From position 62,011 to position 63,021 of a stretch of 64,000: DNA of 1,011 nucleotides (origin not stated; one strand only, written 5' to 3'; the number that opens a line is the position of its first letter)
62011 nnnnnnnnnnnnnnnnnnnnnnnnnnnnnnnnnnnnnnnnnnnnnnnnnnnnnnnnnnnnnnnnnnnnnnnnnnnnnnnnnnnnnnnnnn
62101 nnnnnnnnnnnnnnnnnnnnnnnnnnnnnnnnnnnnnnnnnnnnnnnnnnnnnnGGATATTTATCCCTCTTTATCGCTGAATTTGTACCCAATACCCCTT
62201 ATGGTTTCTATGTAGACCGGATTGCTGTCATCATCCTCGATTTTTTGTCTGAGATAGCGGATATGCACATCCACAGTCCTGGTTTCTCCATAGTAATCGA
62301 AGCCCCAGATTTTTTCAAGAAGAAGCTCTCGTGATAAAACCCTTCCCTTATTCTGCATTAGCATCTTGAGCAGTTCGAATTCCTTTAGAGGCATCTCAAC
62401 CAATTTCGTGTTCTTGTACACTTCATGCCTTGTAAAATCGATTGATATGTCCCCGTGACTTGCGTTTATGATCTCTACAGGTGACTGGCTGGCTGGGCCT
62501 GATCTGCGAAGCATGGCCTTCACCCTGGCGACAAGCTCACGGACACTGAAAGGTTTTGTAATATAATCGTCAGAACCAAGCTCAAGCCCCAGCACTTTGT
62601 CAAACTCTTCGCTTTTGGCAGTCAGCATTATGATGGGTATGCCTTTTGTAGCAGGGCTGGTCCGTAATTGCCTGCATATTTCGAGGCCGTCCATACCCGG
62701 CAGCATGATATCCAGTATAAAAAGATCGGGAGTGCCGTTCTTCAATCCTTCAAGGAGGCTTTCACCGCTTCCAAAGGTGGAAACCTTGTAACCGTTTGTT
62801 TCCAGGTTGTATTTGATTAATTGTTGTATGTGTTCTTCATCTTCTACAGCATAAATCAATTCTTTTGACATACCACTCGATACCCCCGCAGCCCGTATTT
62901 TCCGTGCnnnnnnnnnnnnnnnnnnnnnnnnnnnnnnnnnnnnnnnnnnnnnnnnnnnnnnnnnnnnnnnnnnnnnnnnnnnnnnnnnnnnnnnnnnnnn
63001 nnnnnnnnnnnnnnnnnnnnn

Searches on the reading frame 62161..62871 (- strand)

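Call 82: search_protein_families(library=pfam, proteins=[window:62161-62871:-], max_evalue=0.00001)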
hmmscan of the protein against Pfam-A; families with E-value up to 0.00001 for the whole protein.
window:62161-62871:- (236 aa): 2 families
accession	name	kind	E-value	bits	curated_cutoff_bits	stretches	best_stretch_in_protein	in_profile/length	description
PF00486.34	Trans_reg_C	-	1.6e-30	105.4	26.2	1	158-231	4-77/77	Transcriptional regulatory protein, C terminal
PF00072.30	Response_reg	-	2.5e-30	105.3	30.2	1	6-118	1-111/111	Response regulator receiver domain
